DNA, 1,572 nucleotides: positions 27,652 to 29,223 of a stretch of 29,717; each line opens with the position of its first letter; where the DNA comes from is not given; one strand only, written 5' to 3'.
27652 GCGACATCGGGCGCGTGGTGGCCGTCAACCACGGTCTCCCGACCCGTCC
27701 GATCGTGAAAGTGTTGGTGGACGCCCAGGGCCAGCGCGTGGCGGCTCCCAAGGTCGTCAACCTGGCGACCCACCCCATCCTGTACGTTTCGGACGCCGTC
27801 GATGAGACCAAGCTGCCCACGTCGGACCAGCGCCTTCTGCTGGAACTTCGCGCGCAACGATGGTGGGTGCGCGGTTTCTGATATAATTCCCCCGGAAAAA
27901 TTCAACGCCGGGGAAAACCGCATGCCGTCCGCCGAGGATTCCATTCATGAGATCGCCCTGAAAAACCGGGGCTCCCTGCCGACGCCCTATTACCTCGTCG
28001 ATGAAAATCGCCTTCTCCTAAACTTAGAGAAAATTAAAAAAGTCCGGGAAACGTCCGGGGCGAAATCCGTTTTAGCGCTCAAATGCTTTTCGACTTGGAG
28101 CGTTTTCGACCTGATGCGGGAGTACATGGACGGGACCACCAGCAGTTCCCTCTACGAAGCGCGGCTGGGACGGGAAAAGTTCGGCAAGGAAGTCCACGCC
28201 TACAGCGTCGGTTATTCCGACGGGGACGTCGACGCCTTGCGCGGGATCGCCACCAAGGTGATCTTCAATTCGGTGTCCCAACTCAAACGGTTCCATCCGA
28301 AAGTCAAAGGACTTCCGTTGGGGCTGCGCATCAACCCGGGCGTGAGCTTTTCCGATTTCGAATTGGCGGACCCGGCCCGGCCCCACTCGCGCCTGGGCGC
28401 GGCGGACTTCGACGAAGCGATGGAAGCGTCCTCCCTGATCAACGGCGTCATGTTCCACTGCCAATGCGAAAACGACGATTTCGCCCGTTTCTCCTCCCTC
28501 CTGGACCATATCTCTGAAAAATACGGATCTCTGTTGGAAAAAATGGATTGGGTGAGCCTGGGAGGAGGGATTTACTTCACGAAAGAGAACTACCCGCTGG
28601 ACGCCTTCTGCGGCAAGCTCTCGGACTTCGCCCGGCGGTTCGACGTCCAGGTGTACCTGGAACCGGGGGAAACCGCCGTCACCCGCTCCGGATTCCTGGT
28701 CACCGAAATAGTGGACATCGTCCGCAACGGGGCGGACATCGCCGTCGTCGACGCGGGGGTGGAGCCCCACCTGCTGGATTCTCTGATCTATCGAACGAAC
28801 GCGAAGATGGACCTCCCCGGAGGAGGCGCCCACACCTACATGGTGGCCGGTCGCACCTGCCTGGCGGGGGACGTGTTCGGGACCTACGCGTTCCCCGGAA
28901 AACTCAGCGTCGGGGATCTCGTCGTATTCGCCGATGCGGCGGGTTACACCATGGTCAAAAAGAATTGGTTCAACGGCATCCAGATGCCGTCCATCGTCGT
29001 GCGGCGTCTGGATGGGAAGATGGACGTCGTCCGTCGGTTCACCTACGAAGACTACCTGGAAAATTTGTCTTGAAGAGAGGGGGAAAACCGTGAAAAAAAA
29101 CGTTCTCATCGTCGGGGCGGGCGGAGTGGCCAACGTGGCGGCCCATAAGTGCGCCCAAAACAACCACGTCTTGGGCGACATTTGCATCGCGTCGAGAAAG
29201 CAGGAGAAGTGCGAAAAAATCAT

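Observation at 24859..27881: Translationally coupled pair of probable pseudoenzymes (GH94-like plus HD-GYP-like)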

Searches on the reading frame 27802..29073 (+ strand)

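Call 11: search_protein_families(library=pfam, proteins=[window:27802-29073:+], max_evalue=0.001)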
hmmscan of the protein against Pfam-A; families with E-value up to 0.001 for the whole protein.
window:27802-29073:+ (423 aa): 2 families
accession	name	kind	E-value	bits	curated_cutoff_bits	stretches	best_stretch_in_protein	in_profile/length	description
PF00278.28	Orn_DAP_Arg_deC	-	3.5e-11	43.7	23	1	249-379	5-94/95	Pyridoxal-dependent decarboxylase, C-terminal sheet domain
PF02784.22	Orn_Arg_deC_N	-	0.00023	21.1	23.4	1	87-291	18-244/247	Pyridoxal-dependent decarboxylase, pyridoxal binding domain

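Call 95: search_protein_families(library=ncbifam, proteins=[window:27922-29070:+], max_evalue=0.01)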
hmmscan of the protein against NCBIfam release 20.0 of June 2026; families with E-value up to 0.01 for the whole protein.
window:27922-29070:+ (383 aa): 5 families
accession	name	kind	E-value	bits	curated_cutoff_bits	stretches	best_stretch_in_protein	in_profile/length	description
TIGR01047.1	nspC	equivalog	3.3e-122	407.6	409.05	1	19-380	1-378/380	carboxynorspermidine decarboxylase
TIGR01048.1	lysA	equivalog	1.6e-18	66.5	297.9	1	20-380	24-414/417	diaminopimelate decarboxylase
NF006515.0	PRK08961.1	equivalog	5.9e-08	31.1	802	1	112-357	596-855/861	bifunctional aspartate kinase/diaminopimelate decarboxylase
NF052544.1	OrLyDeCDokD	equivalog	2.8e-07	29.5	700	1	304-379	374-456/461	ornithine/lysine decarboxylase DokD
TIGR03099.1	dCO2ase_PEP1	hypoth_equivalog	9.6e-05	21.6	478.45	0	207-343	225-379/398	pyridoxal-dependent decarboxylase, exosortase A system-associated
